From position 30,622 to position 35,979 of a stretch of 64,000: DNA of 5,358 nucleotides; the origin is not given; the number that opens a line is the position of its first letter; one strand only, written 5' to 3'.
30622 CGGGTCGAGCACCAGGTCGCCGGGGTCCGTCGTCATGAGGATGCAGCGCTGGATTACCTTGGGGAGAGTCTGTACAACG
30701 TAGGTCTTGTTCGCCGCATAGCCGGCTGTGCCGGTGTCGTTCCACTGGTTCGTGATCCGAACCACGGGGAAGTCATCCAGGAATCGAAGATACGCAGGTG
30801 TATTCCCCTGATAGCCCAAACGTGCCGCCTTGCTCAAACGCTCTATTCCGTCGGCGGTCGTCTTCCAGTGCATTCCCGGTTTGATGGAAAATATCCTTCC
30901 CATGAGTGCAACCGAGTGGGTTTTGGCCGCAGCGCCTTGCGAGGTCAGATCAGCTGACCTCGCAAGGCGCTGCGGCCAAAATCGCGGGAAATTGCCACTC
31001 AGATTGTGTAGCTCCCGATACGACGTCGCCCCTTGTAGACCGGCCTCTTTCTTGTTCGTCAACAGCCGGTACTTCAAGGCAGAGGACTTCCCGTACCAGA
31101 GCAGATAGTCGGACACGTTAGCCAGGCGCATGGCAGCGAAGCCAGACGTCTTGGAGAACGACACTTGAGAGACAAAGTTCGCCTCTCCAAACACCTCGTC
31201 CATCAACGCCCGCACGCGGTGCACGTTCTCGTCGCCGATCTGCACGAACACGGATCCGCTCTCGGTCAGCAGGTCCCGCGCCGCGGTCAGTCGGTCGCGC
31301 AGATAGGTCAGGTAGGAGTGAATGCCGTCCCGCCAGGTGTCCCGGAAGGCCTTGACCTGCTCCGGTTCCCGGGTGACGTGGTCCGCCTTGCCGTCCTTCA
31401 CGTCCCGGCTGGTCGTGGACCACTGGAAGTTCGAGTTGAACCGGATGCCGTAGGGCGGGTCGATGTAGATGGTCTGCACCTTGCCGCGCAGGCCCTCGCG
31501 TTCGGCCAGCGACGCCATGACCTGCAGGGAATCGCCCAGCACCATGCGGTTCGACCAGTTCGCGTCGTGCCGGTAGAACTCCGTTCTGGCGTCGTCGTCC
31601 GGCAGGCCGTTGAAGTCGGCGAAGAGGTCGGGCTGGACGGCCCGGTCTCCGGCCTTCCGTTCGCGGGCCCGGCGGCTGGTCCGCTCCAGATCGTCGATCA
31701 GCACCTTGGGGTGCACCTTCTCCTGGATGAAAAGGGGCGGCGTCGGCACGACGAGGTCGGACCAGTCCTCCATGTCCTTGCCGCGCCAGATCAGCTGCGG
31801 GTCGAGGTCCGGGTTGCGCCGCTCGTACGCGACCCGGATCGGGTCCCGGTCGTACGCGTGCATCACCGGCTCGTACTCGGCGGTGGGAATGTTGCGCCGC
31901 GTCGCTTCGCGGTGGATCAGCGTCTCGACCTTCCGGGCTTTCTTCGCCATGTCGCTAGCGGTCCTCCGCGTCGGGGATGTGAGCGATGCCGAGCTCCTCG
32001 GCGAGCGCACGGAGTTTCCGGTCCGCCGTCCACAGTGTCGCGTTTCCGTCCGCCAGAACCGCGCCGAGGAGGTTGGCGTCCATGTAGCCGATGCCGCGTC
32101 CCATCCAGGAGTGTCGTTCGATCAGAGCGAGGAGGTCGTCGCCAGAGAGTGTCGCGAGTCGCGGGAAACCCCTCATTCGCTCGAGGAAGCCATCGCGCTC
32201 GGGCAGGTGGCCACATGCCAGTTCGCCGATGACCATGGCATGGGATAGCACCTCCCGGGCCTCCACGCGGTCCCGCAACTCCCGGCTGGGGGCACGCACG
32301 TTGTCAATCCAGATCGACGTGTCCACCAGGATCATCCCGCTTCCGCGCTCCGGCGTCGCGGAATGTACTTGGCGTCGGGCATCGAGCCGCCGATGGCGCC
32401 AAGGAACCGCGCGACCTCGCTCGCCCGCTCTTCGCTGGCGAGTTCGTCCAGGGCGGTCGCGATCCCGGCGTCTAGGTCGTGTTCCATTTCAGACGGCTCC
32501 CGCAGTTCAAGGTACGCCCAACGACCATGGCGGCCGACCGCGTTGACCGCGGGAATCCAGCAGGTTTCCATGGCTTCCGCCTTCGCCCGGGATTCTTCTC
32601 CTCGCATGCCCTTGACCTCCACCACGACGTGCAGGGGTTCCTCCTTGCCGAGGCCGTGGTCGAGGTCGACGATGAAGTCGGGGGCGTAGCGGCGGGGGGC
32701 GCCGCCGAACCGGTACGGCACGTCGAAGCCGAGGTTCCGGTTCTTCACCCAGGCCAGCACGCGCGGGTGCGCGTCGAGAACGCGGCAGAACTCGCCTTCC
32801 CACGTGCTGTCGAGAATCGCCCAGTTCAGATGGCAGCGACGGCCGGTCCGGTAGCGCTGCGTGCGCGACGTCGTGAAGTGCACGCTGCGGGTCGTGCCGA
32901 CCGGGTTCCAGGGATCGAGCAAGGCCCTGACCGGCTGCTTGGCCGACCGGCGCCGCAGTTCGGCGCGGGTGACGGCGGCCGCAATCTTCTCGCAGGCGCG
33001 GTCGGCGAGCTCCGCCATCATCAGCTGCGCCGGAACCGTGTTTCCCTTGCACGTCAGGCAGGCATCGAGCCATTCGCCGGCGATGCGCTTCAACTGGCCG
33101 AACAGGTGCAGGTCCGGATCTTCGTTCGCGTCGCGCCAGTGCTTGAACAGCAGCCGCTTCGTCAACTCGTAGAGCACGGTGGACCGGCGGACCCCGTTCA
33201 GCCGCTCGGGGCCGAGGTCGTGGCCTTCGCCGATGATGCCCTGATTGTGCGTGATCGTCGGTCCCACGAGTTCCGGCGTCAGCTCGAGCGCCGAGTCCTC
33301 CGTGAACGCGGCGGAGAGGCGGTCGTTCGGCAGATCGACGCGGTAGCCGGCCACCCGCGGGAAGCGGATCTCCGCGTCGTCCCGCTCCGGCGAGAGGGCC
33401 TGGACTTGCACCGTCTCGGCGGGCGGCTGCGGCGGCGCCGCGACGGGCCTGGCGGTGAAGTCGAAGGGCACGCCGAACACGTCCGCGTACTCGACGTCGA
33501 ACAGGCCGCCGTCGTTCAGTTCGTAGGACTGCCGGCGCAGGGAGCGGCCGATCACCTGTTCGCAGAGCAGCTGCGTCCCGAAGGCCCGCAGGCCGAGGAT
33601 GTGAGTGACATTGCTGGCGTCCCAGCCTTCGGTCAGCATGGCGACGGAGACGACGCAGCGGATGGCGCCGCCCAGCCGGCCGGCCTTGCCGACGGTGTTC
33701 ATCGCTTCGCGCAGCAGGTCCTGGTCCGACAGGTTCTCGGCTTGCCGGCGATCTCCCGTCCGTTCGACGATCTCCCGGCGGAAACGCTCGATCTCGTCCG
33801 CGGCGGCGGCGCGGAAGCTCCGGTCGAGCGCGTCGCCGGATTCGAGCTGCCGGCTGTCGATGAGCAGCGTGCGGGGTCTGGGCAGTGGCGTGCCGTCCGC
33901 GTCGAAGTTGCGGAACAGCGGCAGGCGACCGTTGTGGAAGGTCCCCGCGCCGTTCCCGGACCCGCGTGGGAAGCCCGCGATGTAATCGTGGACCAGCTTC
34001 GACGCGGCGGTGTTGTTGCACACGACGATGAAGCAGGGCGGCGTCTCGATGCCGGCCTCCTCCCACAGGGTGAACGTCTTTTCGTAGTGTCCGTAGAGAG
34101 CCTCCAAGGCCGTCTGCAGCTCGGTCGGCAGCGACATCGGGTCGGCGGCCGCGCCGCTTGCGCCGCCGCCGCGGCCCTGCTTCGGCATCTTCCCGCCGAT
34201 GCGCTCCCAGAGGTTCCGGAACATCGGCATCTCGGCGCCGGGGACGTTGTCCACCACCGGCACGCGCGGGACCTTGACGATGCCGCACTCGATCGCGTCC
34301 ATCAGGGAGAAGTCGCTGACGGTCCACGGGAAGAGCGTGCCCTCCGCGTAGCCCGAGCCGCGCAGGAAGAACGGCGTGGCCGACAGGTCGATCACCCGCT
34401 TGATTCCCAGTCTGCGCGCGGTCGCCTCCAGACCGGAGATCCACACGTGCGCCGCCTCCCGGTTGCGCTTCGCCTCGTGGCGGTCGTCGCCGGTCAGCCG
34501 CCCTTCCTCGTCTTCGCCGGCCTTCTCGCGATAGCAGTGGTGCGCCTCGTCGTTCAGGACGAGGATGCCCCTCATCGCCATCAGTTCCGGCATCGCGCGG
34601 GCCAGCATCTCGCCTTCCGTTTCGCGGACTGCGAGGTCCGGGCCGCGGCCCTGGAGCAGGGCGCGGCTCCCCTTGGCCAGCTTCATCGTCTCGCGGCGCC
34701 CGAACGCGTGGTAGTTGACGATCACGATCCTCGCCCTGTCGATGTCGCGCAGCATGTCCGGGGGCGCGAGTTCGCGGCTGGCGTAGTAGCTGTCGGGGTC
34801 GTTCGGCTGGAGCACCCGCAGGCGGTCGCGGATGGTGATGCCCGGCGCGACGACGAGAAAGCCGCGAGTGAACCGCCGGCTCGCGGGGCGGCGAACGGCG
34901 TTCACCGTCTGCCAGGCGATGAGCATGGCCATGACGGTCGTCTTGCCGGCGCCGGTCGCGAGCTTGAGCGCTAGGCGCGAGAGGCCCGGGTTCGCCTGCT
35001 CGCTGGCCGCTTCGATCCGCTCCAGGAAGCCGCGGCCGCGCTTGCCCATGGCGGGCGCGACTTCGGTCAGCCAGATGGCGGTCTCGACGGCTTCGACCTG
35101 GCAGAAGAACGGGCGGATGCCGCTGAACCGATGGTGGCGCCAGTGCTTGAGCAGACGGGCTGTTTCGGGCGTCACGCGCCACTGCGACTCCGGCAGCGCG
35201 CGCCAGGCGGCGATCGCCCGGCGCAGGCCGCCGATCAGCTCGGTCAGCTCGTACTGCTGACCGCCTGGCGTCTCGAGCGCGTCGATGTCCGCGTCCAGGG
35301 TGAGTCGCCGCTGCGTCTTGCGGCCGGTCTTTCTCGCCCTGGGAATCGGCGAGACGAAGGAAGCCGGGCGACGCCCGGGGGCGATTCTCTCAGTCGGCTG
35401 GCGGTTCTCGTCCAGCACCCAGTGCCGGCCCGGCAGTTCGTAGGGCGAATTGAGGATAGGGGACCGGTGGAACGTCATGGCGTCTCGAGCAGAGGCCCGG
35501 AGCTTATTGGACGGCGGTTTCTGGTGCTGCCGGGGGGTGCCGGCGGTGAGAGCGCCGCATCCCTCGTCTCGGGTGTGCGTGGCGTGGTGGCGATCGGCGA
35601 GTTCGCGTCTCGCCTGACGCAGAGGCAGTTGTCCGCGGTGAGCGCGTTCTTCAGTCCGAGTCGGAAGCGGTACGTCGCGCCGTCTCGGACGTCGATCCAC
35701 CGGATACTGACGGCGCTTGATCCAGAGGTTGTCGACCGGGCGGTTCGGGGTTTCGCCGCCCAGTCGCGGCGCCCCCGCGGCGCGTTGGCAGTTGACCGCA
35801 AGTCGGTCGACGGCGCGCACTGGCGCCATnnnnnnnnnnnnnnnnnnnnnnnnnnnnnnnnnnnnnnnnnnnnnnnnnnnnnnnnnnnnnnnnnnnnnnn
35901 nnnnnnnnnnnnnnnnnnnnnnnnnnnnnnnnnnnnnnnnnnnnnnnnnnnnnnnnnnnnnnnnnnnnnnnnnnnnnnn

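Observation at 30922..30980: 59-bp perfect hairpin inside the Mod target-recognition region, in a low-GC patch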

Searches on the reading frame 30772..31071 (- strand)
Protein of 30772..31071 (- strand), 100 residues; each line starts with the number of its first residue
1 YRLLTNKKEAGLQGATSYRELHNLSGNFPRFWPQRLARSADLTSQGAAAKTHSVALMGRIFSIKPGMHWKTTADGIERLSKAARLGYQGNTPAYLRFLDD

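Call 23: find_related_loci(query=A1, collection=metagenome_contigs, flank=3000)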
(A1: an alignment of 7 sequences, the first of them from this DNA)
Query A1 (100 aa) in metagenome_contigs; peptide patterns used: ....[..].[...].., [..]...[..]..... (x = any residue, [..] = any of these).
65 stretches matched a pattern; 2 encode a relative of the query (tblastn E <= 1e-3); 2 distinct loci.
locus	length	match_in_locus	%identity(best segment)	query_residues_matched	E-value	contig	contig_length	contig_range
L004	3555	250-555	42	1-100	2e-23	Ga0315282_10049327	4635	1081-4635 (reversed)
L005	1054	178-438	41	1-85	5e-15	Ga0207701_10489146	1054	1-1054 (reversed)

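Call 30: search_dna_similar(query=window:30772-31071:-, collection=plasmids, mode=protein, max_rows=40, max_evalue=0.00001)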
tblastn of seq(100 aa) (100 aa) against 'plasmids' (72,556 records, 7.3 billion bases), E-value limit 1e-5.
Records with a match: 7; places in all: 7; records where one place covers at least 80% of the query: 6.
Best place of each record, by identity: <60% 7.
By first word of the organism name: Sphingobium 2; Shinella 2; Rhizorhabdus 1; Rhizobium 1; Candidatus 1.
By predicted mobility (MOB-suite, as given by PLSDB): conjugative 6; non-mobilizable 1.
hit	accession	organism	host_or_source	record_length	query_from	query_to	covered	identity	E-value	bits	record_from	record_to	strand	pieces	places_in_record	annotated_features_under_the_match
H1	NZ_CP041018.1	Sphingobium fuliginis ATCC 27551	cell culture,Water of rice field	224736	1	100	100%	33.6%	3e-6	50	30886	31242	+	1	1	site-specific DNA-methyltransferase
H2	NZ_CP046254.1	Sphingobium sp. CAP-1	cell culture,activated sludge of ...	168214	1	100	100%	33.6%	3e-6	50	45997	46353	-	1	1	site-specific DNA-methyltransferase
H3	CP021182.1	Rhizorhabdus wittichii DC-6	activated sludge of a wastewater ...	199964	1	100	100%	33.6%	5e-6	50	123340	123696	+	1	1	site-specific DNA-methyltransferase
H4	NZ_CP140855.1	Rhizobium beringeri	Trifolium pratense,whole organism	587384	1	99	99%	31.5%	1e-6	52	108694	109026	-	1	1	none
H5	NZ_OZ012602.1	Shinella sp. WSD5-1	-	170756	1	100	100%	30.1%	4e-9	59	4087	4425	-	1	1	site-specific DNA-methyltransferase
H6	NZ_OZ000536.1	Shinella sp. WSC3-e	-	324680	1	100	100%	30.1%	4e-9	59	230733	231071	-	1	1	site-specific DNA-methyltransferase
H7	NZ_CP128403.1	Candidatus Chlorohelix allophototropha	Single colony of Candidatus Chlorohelix ...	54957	40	100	61%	39.3%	2e-8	57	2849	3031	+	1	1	DNA methyltransferase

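Call 38: get_annotated_region(hit=H1, flank=6000)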
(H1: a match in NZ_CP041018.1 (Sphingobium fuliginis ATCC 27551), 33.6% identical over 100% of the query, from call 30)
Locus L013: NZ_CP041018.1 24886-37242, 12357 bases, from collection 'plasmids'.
description: Sphingobium fuliginis ATCC 27551 plasmid pSF1, complete sequence
organism: Sphingobium fuliginis ATCC 27551 (NCBI taxid 1208342)
taxonomy: Bacteria; Pseudomonadota; Alphaproteobacteria; Sphingomonadales; Sphingomonadaceae; Sphingobium; Sphingobium fuliginis; Sphingobium fuliginis ATCC 27551
host: -; source: cell culture,Water of rice field; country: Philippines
typing (MOB-suite, as given by PLSDB): conjugative; replicon rep_cluster_647; relaxase MOBP; mating-pair formation MPF_T
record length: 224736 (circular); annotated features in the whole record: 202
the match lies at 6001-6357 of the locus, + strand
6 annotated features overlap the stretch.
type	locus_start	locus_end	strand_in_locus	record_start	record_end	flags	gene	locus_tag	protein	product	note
CDS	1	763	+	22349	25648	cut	-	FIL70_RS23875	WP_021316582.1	TM0106 family RecB-like putative nuclease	-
CDS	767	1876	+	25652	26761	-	-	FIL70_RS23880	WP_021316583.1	DNA repair exonuclease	-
CDS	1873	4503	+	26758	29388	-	-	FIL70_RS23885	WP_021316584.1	AAA family ATPase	GO:0006302 - double-strand break repair [Evidence IEA]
CDS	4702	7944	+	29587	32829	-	-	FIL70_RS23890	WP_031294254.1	site-specific DNA-methyltransferase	GO:0009307 - DNA restriction-modification system [Evidence IEA]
CDS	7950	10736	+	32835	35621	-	-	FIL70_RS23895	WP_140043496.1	BPTD_3080 family restriction endonuclease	-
CDS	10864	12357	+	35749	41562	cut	-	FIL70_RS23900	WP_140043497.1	DUF3320 domain-containing protein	-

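Call 39: get_annotated_region(hit=H5, flank=6000)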
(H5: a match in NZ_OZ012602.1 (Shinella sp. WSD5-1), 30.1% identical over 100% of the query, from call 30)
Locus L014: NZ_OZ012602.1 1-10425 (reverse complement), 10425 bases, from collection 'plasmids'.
description: Shinella sp. WSD5-1 isolate ena-SAMPLE-TAB-07-02-2024-12:43:32:187-194197 plasmid pfSHIWSD5, complete sequence
organism: Shinella sp. WSD5-1 (NCBI taxid 3118468)
taxonomy: Bacteria; Pseudomonadota; Alphaproteobacteria; Hyphomicrobiales; Rhizobiaceae; Shinella; Shinella sp. WSD5-1
host: -; source: -; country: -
typing (MOB-suite, as given by PLSDB): conjugative; replicon rep_cluster_490; relaxase MOBQ; mating-pair formation MPF_T
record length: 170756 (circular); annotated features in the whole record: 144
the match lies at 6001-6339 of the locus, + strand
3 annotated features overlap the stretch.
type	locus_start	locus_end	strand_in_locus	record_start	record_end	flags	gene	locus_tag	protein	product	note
CDS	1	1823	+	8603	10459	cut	-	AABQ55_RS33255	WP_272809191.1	phospholipase D family protein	-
CDS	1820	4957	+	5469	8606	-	-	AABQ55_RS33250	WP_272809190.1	helicase-related protein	-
CDS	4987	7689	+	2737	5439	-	-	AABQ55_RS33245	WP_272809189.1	site-specific DNA-methyltransferase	GO:0009307 - DNA restriction-modification system [Evidence IEA]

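Call 40: get_annotated_region(hit=H7, flank=6000)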
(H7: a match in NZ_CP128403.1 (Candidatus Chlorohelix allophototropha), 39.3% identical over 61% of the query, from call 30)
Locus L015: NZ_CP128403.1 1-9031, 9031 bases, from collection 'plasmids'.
description: Candidatus Chlorohelix allophototropha isolate L227-S17 plasmid unnamed3, complete sequence
organism: Candidatus Chlorohelix allophototropha (NCBI taxid 3003348)
taxonomy: Bacteria; Chloroflexota; Chloroflexia; Candidatus Chloroheliales; Candidatus Chloroheliaceae; Candidatus Chlorohelix; Candidatus Chlorohelix allophototropha
host: -; source: Single colony of Candidatus Chlorohelix allophototropha from a non-axenic enrichment (subculture 19.9); ...; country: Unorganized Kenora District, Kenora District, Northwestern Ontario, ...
typing (MOB-suite, as given by PLSDB): non-mobilizable
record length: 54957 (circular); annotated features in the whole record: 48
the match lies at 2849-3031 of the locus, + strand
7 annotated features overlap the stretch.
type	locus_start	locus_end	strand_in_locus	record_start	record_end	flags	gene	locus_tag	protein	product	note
CDS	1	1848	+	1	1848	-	-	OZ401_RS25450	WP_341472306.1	DUF4209 domain-containing protein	-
CDS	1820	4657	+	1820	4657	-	-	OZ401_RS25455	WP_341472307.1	DNA methyltransferase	GO:0006306 - DNA methylation [Evidence IEA]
CDS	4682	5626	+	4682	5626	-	-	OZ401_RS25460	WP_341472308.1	hypothetical protein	-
CDS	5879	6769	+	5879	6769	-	-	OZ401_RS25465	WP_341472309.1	hypothetical protein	-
CDS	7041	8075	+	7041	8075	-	-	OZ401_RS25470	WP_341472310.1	hypothetical protein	-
CDS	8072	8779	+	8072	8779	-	-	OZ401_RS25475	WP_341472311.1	CBS domain-containing protein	-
CDS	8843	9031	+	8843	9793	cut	gnd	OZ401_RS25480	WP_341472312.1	phosphogluconate dehydrogenase (NAD(+)-dependent, decarboxylating)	GO:0006098 - pentose-phosphate shunt [Evidence IEA]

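Call 41: get_annotated_region(hit=H4, flank=6000)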
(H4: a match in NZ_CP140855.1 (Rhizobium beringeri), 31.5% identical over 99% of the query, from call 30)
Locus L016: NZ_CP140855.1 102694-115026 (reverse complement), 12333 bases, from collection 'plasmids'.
description: Rhizobium beringeri strain TP24 plasmid pRlX4, complete sequence
organism: Rhizobium beringeri (NCBI taxid 3019934)
taxonomy: Bacteria; Pseudomonadota; Alphaproteobacteria; Hyphomicrobiales; Rhizobiaceae; Rhizobium; Rhizobium beringeri
host: -; source: Trifolium pratense,whole organism; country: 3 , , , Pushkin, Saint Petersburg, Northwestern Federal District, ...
typing (MOB-suite, as given by PLSDB): conjugative; relaxase MOBQ; mating-pair formation MPF_T
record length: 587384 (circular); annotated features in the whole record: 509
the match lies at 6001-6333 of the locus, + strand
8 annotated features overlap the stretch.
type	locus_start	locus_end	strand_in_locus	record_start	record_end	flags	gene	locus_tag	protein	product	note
CDS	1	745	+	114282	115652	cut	-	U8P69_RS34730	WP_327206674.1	hypothetical protein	-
CDS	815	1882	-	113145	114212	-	-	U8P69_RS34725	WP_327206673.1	XRE family transcriptional regulator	-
CDS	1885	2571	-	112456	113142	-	-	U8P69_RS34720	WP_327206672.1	hypothetical protein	-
CDS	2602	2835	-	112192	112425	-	-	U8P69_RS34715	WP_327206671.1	hypothetical protein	-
CDS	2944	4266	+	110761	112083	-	-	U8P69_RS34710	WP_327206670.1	HipA domain-containing protein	-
CDS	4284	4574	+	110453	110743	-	-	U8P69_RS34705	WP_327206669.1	helix-turn-helix transcriptional regulator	-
CDS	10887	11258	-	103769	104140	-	-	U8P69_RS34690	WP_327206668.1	hypothetical protein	-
CDS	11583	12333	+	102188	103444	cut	-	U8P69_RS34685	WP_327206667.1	hypothetical protein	-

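Call 45: find_homologous_proteins(query=A2, max_evalue=1e-8)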
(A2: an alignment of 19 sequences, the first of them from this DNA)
Query A2 (19 sequences) (100 aa, profile of the alignment): 11 proteins with E <= 1e-8 among 2191 candidates.
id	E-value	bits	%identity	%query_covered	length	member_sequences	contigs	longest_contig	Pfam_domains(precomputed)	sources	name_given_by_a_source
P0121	1.5e-30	124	45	93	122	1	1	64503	-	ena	-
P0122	5.2e-23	99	45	80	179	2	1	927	PF01555.25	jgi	jgi:adenine-specific DNA-methyltransferase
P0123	7.5e-21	92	42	66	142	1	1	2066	-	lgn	-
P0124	4.4e-20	90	40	81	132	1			-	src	-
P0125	8.5e-19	86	39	86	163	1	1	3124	-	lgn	-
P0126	1.2e-15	76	41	66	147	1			PF01555.25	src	-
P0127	1.8e-15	75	41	68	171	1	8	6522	-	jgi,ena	jgi:hypothetical protein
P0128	9.5e-15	73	37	70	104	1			-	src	-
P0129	2.8e-12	65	44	66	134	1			-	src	-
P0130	1.5e-9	56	40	42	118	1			-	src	-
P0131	4.8e-9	55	36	67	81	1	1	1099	-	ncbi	ncbi:MAG: hypothetical protein ACRDRT_15755, partial [Pseudonocardiaceae bacterium]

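Call 70: find_related_loci(query=A2, collection=viral_contigs, flank=3000)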
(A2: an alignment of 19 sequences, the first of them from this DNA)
Query A2 (100 aa) in viral_contigs; peptide patterns used: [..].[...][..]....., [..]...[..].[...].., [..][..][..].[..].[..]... (x = any residue, [..] = any of these).
28 stretches matched a pattern, but none encodes a relative of the query by tblastn (E <= 1e-3).

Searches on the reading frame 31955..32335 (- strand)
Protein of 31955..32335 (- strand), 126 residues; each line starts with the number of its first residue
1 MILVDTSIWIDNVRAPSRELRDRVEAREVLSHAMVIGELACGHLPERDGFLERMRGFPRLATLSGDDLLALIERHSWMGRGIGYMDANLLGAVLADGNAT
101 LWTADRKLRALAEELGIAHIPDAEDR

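Call 61: search_protein_families(library=pfam, proteins=[window:31955-32335:-], max_evalue=0.01)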
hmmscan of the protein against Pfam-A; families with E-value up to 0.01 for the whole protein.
window:31955-32335:- (126 aa): 1 family
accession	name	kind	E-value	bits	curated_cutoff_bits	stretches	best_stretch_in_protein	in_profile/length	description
PF01850.27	PIN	-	0.00025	22.1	23.6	1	2-113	1-119/120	PIN domain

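Call 62: search_protein_families(library=padloc, proteins=[window:31955-32335:-], max_evalue=0.001)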
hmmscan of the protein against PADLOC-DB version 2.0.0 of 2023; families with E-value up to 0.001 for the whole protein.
window:31955-32335:- (126 aa): 0 families

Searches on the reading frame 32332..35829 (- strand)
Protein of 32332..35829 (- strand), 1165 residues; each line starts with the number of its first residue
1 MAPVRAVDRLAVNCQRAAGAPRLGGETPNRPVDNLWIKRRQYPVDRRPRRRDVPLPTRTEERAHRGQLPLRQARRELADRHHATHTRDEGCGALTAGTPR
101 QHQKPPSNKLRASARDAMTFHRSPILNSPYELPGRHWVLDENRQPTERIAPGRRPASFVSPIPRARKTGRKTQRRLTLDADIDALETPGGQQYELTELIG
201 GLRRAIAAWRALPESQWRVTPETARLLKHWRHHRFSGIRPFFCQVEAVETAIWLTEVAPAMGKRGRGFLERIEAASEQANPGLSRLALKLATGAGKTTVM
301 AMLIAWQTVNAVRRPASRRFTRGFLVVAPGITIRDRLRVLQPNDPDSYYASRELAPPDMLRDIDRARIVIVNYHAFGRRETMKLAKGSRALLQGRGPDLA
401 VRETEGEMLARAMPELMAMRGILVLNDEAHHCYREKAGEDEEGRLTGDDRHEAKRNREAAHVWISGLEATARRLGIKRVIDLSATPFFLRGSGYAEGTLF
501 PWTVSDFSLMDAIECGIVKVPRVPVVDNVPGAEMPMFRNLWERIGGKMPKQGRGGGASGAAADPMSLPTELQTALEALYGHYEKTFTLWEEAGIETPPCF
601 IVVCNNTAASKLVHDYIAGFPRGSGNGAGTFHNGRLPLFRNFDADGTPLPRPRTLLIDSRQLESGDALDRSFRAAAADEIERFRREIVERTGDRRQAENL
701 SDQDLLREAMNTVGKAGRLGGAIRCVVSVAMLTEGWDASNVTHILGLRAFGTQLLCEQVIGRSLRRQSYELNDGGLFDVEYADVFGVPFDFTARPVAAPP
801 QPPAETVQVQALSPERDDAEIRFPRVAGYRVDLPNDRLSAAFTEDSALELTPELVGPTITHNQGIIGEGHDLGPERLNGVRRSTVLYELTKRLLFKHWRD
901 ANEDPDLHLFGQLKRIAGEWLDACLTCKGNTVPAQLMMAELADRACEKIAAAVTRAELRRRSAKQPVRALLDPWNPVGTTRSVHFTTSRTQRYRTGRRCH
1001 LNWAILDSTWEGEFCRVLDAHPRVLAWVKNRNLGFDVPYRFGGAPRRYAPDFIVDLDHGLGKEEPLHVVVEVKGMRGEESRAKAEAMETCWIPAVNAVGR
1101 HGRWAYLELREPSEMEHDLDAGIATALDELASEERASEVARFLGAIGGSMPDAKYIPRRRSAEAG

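Call 6: search_protein_families(library=pfam, proteins=[window:32332-35829:-], max_evalue=0.01)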
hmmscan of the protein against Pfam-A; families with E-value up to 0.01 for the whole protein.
window:32332-35829:- (1165 aa): 1 family
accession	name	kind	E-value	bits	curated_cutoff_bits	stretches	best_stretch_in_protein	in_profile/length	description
PF04851.21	ResIII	-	7.7e-08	32.9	22.5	1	272-436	12-141/164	Type III restriction enzyme, res subunit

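Call 62: search_protein_families(library=padloc, proteins=[window:32332-35829:-], max_evalue=0.001)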
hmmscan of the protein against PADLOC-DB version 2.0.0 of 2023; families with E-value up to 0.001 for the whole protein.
window:32332-35829:- (1165 aa): 1 family
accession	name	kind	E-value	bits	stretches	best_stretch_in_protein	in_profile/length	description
PDLC03648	REase_III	-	2.1e-09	34.1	1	725-766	313-354/871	Type III restriction enzyme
